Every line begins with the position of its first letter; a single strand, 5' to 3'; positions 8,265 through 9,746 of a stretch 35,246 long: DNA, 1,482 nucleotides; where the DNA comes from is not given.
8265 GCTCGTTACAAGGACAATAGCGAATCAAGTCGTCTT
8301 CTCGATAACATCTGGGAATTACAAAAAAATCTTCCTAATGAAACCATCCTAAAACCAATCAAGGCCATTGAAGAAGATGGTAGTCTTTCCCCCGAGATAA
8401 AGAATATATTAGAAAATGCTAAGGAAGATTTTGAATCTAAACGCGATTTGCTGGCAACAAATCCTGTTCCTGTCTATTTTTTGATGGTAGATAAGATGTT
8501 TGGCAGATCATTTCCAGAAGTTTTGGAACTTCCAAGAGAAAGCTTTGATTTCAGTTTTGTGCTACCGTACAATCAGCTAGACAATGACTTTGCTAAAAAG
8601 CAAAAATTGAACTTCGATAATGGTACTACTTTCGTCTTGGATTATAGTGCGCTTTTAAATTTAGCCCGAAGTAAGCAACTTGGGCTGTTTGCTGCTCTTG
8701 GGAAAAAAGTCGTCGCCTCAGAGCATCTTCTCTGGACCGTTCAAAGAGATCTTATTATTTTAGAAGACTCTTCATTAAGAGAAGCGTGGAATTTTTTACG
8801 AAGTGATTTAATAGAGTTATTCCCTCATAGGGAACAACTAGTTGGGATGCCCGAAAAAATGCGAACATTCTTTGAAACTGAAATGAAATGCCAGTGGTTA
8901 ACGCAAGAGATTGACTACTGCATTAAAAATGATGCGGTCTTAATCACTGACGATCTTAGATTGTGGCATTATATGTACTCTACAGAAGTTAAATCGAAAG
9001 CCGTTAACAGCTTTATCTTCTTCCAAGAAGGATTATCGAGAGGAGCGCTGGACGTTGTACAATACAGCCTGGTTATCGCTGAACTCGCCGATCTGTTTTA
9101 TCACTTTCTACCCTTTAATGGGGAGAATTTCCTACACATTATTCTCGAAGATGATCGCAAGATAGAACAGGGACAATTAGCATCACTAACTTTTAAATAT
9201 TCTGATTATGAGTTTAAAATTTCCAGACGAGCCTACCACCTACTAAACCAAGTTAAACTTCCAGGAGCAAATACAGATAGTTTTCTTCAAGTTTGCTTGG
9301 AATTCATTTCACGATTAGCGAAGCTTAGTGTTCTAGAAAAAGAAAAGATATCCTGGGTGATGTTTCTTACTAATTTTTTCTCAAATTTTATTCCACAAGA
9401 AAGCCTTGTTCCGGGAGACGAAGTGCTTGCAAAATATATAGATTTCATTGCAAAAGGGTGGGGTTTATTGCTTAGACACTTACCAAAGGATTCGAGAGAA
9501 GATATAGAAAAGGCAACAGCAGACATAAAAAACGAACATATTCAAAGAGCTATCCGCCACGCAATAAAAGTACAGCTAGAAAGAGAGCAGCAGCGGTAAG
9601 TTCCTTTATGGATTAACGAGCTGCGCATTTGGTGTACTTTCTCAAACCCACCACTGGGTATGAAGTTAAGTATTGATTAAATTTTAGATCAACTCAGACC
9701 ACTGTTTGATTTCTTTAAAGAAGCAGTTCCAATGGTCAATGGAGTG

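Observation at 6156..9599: Monocistronic 1128-aa HTH + Mrr-like nuclease + TPR array + PIN-like protein next to tRNA-Glu: candidate single-gene conflict/defence system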

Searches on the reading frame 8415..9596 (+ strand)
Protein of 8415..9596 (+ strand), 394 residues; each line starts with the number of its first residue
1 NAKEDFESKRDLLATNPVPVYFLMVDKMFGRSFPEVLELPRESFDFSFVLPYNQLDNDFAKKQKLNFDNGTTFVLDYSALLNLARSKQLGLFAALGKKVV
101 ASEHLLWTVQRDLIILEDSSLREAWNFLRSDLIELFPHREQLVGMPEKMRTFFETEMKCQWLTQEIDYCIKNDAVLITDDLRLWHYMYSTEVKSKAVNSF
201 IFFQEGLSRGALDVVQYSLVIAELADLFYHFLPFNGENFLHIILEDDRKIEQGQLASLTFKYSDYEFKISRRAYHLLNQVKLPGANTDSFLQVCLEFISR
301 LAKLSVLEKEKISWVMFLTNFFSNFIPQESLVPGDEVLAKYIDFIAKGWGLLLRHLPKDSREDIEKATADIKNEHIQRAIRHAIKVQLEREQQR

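Call 18: search_solved_structures(query=A2, max_evalue=10, show_alignments=2)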
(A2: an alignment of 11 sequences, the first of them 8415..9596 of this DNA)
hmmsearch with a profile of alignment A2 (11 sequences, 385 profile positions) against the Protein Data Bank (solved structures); distinct sequences matched with E-value up to 10: 3.
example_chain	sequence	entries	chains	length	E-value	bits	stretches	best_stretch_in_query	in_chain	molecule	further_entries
3m9w_A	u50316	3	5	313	0.19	13.9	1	172-244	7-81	D-xylose-binding periplasmic protein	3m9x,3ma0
22vl_a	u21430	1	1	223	0.26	13.4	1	283-319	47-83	ATP synthase subunit a, chloroplastic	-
9eho_KK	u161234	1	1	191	0.98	11.6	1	293-369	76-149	Small ribosomal subunit protein uS4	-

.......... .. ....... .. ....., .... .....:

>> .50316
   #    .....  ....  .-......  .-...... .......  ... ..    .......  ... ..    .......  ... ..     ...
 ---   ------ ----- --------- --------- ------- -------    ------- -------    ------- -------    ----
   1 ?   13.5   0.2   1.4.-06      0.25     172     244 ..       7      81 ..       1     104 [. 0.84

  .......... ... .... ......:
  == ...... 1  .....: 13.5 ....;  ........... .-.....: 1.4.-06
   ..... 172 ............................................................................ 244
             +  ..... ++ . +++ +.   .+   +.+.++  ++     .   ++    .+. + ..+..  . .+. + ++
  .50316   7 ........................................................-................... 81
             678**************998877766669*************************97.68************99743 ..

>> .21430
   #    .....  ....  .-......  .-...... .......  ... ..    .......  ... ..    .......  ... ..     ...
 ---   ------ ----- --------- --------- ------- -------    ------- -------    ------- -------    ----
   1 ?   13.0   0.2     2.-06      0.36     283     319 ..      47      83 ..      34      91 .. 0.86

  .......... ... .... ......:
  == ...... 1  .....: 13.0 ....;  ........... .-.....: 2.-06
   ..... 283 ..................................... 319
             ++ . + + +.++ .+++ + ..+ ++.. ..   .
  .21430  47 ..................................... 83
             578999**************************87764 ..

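Call 28: predict_structure(alignment_id=A2)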
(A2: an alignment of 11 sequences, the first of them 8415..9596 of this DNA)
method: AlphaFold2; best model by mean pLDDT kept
length: 394 residues; sequences in the alignment: 11
mean_pLDDT: 78.9   pTM: 0.77
mean pLDDT of the five models: 78.9, 78.0, 77.2, 74.4, 71.7
residues with pLDDT >= 90: 135; 70-90: 170; 50-70: 52; < 50: 37
segments of 3 or more residues with pLDDT < 50: 1-3, 22-54
pLDDT, mean of each block of 10 residues (from residue 1): 51 52 46 32 34 57 90 90 90 94 86 79 92 85 70 68 85 87 74 85 91 91 73 82 91 88 89 85 76 92 89 95 72 71 92 90 90 88 86 77
secondary structure, 60 per line:
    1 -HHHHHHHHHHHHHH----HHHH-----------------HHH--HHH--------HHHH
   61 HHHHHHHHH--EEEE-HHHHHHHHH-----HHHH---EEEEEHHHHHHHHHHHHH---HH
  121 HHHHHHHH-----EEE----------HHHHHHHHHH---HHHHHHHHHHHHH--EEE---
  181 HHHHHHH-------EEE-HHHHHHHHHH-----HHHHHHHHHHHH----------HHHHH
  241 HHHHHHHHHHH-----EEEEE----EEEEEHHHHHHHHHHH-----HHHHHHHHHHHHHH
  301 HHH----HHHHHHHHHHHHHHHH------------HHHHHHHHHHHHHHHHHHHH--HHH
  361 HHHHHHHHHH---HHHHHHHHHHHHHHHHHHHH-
elements in order: H2-15 H20-23 H57-69 E72-75 H77-85 H91-94 E98-102 H103-115 H119-128 E134-136 H147-156 H160-172 E175-177 H181-187 E195-197 H199-208 H214-225 H236-251 E257-261 E266-270 H271-281 H287-303 H308-323 H336-355 H358-370 H374-393

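Call 31: search_protein_representatives(alignment_id=A2)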
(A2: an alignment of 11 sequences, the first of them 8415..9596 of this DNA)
Query: 11 sequences, 385 profile positions. Proteins with E-value up to 0.001 (for the whole library): 93; up to 1e-10: 72; up to 1e-30: 60. The best 93 are listed.
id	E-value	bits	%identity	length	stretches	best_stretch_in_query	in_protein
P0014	2.5e-184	629.1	-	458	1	1-382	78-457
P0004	1.9e-179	613.1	-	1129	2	2-384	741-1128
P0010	1.1e-169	581.0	-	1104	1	1-382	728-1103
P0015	3.6e-147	506.8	-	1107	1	1-382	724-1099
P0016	7.1e-141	486.1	-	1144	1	1-382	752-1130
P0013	1.8e-126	438.7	-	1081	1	1-384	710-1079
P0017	3.9e-96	338.8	-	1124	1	3-354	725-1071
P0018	3.7e-91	322.4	-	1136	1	3-354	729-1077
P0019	3.4e-87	309.4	-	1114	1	2-384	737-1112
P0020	2.7e-84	299.9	-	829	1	2-375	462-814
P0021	1.4e-81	290.9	-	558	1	2-370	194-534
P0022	2.7e-80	286.7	-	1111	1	2-379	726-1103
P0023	2.8e-80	286.6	-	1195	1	4-379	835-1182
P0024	6.5e-80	285.4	-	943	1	1-331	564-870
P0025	1.5e-77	277.6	-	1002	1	3-365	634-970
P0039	6.3e-67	242.7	-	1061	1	7-382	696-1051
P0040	9.1e-67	242.1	-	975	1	8-374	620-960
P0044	5.2e-65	236.4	-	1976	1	6-381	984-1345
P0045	1.1e-64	235.3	-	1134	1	5-380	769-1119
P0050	2.3e-61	224.3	-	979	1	2-383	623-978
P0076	7.7e-14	67.9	-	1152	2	4-239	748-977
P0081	2.1e-11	59.9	-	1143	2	4-245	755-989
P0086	3.8e-09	52.5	-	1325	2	4-231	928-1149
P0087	6.1e-09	51.8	-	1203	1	3-237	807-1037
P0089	9.2e-08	47.9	-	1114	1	2-257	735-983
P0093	2.4e-06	43.3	-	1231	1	4-240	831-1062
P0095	1.2e-05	41.0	-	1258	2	106-250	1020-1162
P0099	1.1e-04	37.7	-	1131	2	4-187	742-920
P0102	5.8e-04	35.4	-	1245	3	167-247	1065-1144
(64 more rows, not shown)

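Call 33: fold_search(model_id=the predicted structure, library=pdb)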
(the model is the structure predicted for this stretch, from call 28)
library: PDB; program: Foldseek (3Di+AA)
matches with E <= 10: 607; with E <= 0.001: 0
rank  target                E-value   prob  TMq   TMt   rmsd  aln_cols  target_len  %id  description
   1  3zvk_C                2.6e-02  1.00  0.24  0.62   4.5       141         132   13  Crystal structure of VapBC2 from Rickettsia felis bound to a DNA fragment from their promoter (released 2011-12-14)
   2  3ix7_A                3.2e-02  1.00  0.23  0.60   4.8       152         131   16  Crystal structure of a domain of functionally unknown protein from Thermus thermophilus HB8 (released 2009-09-22)
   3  1y82_B                3.3e-02  1.00  0.28  0.65   5.2       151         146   15  Conserved hypothetical protein Pfu-367848-001 from Pyrococcus furiosus (released 2005-01-25)
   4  1ye5_A                3.3e-02  1.00  0.26  0.63   5.3       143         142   12  Crystal structure of hypothetical protein of unknown function from pyrococcus horikoshii OT3 (released 2005-05-17)
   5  1o4w                  4.0e-02  1.00  0.25  0.70   2.9       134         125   13  CRYSTAL STRUCTURE OF a PIN (PILT N-TERMINUS) DOMAIN CONTAINING PROTEIN (AF0591) FROM ARCHAEOGLOBUS FULGIDUS AT 1.90 A RE (released 2003-07-29)
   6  5h4g_B                4.2e-02  1.00  0.27  0.66   4.7       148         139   12  Structure of PIN-domain protein (VapC4 toxin) from Pyrococcus horikoshii determined at 1.77 A resolution (released 2016-11-23)
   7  3zvk_B                4.2e-02  1.00  0.24  0.62   4.5       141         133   13  Crystal structure of VapBC2 from Rickettsia felis bound to a DNA fragment from their promoter (released 2011-12-14)
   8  1v96_A                4.6e-02  1.00  0.26  0.60   5.2       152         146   16  Crystal structure of hypothetical protein of unknown function from pyrococcus horikoshii OT3 (released 2005-02-01)
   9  5ecw_A                4.6e-02  1.00  0.23  0.59   5.5       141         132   10  Structure of the Shigella flexneri VapC mutant D7A (released 2016-02-17)
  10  5f4h_B                4.8e-02  0.77  0.25  0.23  15.5       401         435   13  Archael RuvB-like Holiday junction helicase (released 2016-12-21)
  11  2fe1                  5.6e-02  1.00  0.22  0.58   5.2       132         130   15  Crystal Structure of PAE0151 from Pyrobaculum aerophilum (released 2005-12-27)
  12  1ye5_B                5.8e-02  1.00  0.28  0.65   4.7       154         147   11  Crystal structure of hypothetical protein of unknown function from pyrococcus horikoshii OT3 (released 2005-05-17)
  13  1v8p_C                6.4e-02  1.00  0.24  0.59   5.2       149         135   13  Crystal structure of PAE2754 from Pyrobaculum aerophilum (released 2004-02-10)
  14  1y82_A                7.3e-02  1.00  0.27  0.64   5.3       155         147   15  Conserved hypothetical protein Pfu-367848-001 from Pyrococcus furiosus (released 2005-01-25)
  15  1v8o_F                7.7e-02  0.98  0.22  0.53   5.2       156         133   16  Crystal Structure of PAE2754 from Pyrobaculum aerophilum (released 2004-02-10)
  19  3zvk_A                9.7e-02  1.00  0.24  0.61   5.4       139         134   14  Crystal structure of VapBC2 from Rickettsia felis bound to a DNA fragment from their promoter (released 2011-12-14)
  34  5h4g_A                1.7e-01  0.99  0.26  0.58   5.3       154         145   16  Structure of PIN-domain protein (VapC4 toxin) from Pyrococcus horikoshii determined at 1.77 A resolution (released 2016-11-23)
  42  2hww_C                2.3e-01  0.98  0.25  0.60   6.8       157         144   14  Structure of PIN domain of human SMG6 (released 2006-11-14)
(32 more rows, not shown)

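Call 39: search_protein_families(library=pfam, proteins=[P0044, P0039, P0045, P0025, P0050, P0024, P0040, P0086], max_evalue=0.01)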
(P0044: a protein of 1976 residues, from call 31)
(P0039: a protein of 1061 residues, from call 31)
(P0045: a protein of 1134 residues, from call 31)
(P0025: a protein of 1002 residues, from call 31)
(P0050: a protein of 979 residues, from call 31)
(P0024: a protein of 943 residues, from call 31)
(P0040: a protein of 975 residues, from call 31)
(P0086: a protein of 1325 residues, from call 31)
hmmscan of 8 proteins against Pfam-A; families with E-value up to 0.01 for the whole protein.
P0044 (1976 aa): 9 families
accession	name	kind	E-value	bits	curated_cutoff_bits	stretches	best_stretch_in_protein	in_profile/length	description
PF14870.12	PSII_BNR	-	7.4e-36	124.4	27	4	1497-1570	20-96/303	Photosynthesis system II assembly factor YCF48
PF01048.26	PNP_UDP_1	-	2.6e-24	86.3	25.1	1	1727-1964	2-230/233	Phosphorylase superfamily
PF00149.33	Metallophos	-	2.4e-15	57.9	21.5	1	7-255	4-190/191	Calcineurin-like phosphoesterase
PF14559.12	TPR_19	-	2.2e-06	28.4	25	0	679-709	23-53/68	Tetratricopeptide repeat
PF20698.3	PIN-TPR-GreABC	-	8e-05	23.3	27.8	1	1047-1155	1-136/138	PIN domain associated with the TPR-GreAB-C-PIN system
PF07719.23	TPR_2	-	8.1e-05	22.9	27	0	579-597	15-33/34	Tetratricopeptide repeat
PF12850.12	Metallophos_2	-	0.0019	18.7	27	0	215-281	80-140/154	Calcineurin-like phosphoesterase superfamily domain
PF13428.12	TPR_14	-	0.0054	17.7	23.5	0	681-712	1-32/44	Tetratricopeptide repeat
PF13181.12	TPR_8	-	0.0078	16.7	25.7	0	682-712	2-32/34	Tetratricopeptide repeat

P0039 (1061 aa): 13 families
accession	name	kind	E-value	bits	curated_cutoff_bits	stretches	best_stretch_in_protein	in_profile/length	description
PF00515.34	TPR_1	-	1.2e-13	50.7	27.8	1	290-322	2-34/34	Tetratricopeptide repeat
PF07719.23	TPR_2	-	1.3e-13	50.3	27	1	290-321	2-33/34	Tetratricopeptide repeat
PF13181.12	TPR_8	-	1.9e-13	49.8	25.7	1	290-321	2-33/34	Tetratricopeptide repeat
PF13424.12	TPR_12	-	3.4e-09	37.2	30.1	1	290-320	4-34/77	Tetratricopeptide repeat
PF13428.12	TPR_14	-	1.1e-07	32.2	23.5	0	295-331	7-43/44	Tetratricopeptide repeat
PF20698.3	PIN-TPR-GreABC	-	4.7e-05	24.1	27.8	1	757-864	1-134/138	PIN domain associated with the TPR-GreAB-C-PIN system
PF13374.12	TPR_10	-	7e-05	23.1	27.5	1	292-319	5-32/42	Tetratricopeptide repeat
PF13431.12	TPR_17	-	0.00035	21.1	24.4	0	289-309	13-33/34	Tetratricopeptide repeat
PF17874.7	TPR_MalT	-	0.0015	18.3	45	0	252-335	84-168/336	MalT-like TPR region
PF13432.12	TPR_16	-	0.0017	19.2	32.7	0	296-331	4-39/65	Tetratricopeptide repeat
PF10373.15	EST1_DNA_bind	-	0.0048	16.9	22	1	290-380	17-101/282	Est1 DNA/RNA binding domain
PF13174.12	TPR_6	-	0.0052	17.8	26.3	0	295-317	6-28/33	Tetratricopeptide repeat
PF13176.12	TPR_7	-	0.0085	16.6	27.9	0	293-322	3-32/36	Tetratricopeptide repeat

P0045 (1134 aa): 15 families
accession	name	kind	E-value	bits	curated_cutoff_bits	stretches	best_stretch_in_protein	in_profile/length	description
PF12728.13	HTH_17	-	4.9e-10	40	27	1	11-62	1-50/51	Helix-turn-helix domain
PF20698.3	PIN-TPR-GreABC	-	1.3e-08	35.7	27.8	1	832-941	1-136/138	PIN domain associated with the TPR-GreAB-C-PIN system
PF13411.12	MerR_1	-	1.4e-08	35.2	21.6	1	13-57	2-45/69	MerR HTH family regulatory protein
PF13432.12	TPR_16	-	2.7e-08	34.5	32.7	0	318-380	2-57/65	Tetratricopeptide repeat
PF13424.12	TPR_12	-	5.4e-08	33.3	30.1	1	350-382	41-73/77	Tetratricopeptide repeat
PF00515.34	TPR_1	-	6.2e-08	32.6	27.8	1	354-380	1-27/34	Tetratricopeptide repeat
PF00376.29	MerR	-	1.2e-07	31.8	28.2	1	13-50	1-38/38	MerR family regulatory protein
PF07719.23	TPR_2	-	2.1e-07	31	27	1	354-382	1-29/34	Tetratricopeptide repeat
PF13181.12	TPR_8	-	3.9e-07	30.1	25.7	1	354-386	1-33/34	Tetratricopeptide repeat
PF13176.12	TPR_7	-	0.00032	21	27.9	0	358-381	3-26/36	Tetratricopeptide repeat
PF13428.12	TPR_14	-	0.00033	21.5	23.5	0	639-668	4-33/44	Tetratricopeptide repeat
PF20308.4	TPR-S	-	0.00065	20.7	27.6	0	318-395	35-99/102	Tetratricopeptide Repeats-Sensor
PF13374.12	TPR_10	-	0.0014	19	27.5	0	354-380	2-28/42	Tetratricopeptide repeat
PF14559.12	TPR_19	-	0.0022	18.7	25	0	364-401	1-38/68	Tetratricopeptide repeat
PF13414.12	TPR_11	-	0.0099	16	26.8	0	363-401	3-41/42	TPR repeat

P0025 (1002 aa): 11 families
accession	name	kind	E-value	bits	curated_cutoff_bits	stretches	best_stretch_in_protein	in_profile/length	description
PF14559.12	TPR_19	-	2.5e-09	37.7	25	1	227-261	4-38/68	Tetratricopeptide repeat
PF13424.12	TPR_12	-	6e-09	36.4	30.1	0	177-244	10-75/77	Tetratricopeptide repeat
PF07719.23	TPR_2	-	1.6e-08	34.5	27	0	228-245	15-32/34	Tetratricopeptide repeat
PF13428.12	TPR_14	-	1e-06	29.3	23.5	0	329-365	7-43/44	Tetratricopeptide repeat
PF25058.1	ARM_TT21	-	1.6e-06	28.6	27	1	164-261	51-141/155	Tetratricopeptide repeat protein 21 ARM repeat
PF00515.34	TPR_1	-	3.6e-06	27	27.8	1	213-245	3-32/34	Tetratricopeptide repeat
PF12895.13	ANAPC3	-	4.2e-05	24.2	27.2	0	326-368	26-67/82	Anaphase-promoting complex, cyclosome, subunit 3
PF13181.12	TPR_8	-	8.9e-05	22.8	25.7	0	227-245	14-32/34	Tetratricopeptide repeat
PF13414.12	TPR_11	-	0.00044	20.3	26.8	0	228-261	8-41/42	TPR repeat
PF13174.12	TPR_6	-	0.004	18.1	26.3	0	420-445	3-28/33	Tetratricopeptide repeat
PF13429.12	TPR_15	-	0.009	15.9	26.2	0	268-358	94-181/280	Tetratricopeptide repeat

P0050 (979 aa): 2 families
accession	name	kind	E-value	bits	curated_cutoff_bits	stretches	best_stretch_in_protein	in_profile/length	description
PF14559.12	TPR_19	-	2e-05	25.2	25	0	473-521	9-57/68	Tetratricopeptide repeat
PF13429.12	TPR_15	-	0.0059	16.5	26.2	0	493-529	12-48/280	Tetratricopeptide repeat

P0024 (943 aa): 16 families
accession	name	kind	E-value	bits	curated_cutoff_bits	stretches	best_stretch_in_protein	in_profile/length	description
PF14559.12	TPR_19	-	7.4e-13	49.1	25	0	162-200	4-42/68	Tetratricopeptide repeat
PF07719.23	TPR_2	-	4.8e-11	42.3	27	1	259-289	3-33/34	Tetratricopeptide repeat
PF13424.12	TPR_12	-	1.5e-10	41.5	30.1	1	112-177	10-73/77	Tetratricopeptide repeat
PF13181.12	TPR_8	-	2.2e-08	34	25.7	0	146-177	1-29/34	Tetratricopeptide repeat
PF13428.12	TPR_14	-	9.3e-08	32.5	23.5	0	260-299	4-43/44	Tetratricopeptide repeat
PF00515.34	TPR_1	-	1.5e-07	31.3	27.8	0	260-289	4-33/34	Tetratricopeptide repeat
PF13432.12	TPR_16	-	3.8e-07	30.9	32.7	0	110-179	2-61/65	Tetratricopeptide repeat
PF17874.7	TPR_MalT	-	1.1e-06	28.6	45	1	398-491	211-312/336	MalT-like TPR region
PF23914.1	TPR_CcmH_CycH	-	4.9e-06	26.9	42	0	262-308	55-101/158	Cytochrome c-type biogenesis protein H TPR domain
PF13176.12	TPR_7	-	3.8e-05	23.9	27.9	0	150-179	3-31/36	Tetratricopeptide repeat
PF13429.12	TPR_15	-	0.00019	21.4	26.2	0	200-293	91-182/280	Tetratricopeptide repeat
PF13414.12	TPR_11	-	0.001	19.1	26.8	0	163-195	8-40/42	TPR repeat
PF13431.12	TPR_17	-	0.0013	19.3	24.4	0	146-170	13-34/34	Tetratricopeptide repeat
PF12895.13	ANAPC3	-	0.0028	18.3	27.2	0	262-302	28-67/82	Anaphase-promoting complex, cyclosome, subunit 3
PF20698.3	PIN-TPR-GreABC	-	0.0068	17.1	27.8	0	664-740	60-135/138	PIN domain associated with the TPR-GreAB-C-PIN system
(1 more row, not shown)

P0040 (975 aa): 4 families
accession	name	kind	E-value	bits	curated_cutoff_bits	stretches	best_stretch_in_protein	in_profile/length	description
PF14559.12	TPR_19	-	1.1e-10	42.2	25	0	392-427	18-51/68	Tetratricopeptide repeat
PF13432.12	TPR_16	-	1.4e-07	32.2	32.7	0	202-235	9-42/65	Tetratricopeptide repeat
PF13431.12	TPR_17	-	0.0009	19.8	24.4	0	212-235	1-24/34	Tetratricopeptide repeat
PF13428.12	TPR_14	-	0.0073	17.3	23.5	0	203-231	14-42/44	Tetratricopeptide repeat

P0086 (1325 aa): 11 families
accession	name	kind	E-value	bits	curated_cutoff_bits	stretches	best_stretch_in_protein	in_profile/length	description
PF13428.12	TPR_14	-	2.7e-14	52.7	23.5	0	839-872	6-39/44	Tetratricopeptide repeat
PF07719.23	TPR_2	-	3.1e-08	33.6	27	0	837-867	4-34/34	Tetratricopeptide repeat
PF13181.12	TPR_8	-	5.9e-08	32.7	25.7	0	838-867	5-34/34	Tetratricopeptide repeat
PF14130.12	Cap4_nuclease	-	1.3e-07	32.5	26.2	1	25-119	3-104/200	Cap4, dsDNA endonuclease domain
PF14559.12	TPR_19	-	2.3e-07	31.4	25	1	571-620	6-55/68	Tetratricopeptide repeat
PF20698.3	PIN-TPR-GreABC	-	2.1e-06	28.5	27.8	1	992-1105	1-138/138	PIN domain associated with the TPR-GreAB-C-PIN system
PF13432.12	TPR_16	-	4e-06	27.6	32.7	1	840-900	3-63/65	Tetratricopeptide repeat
PF12895.13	ANAPC3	-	7.1e-05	23.4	27.2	0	571-651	4-79/82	Anaphase-promoting complex, cyclosome, subunit 3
PF13429.12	TPR_15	-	0.0001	22.2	26.2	0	840-886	152-198/280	Tetratricopeptide repeat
PF13424.12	TPR_12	-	0.00033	21.2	30.1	0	492-548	14-72/77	Tetratricopeptide repeat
PF00515.34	TPR_1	-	0.00086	19.5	27.8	0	838-867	5-34/34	Tetratricopeptide repeat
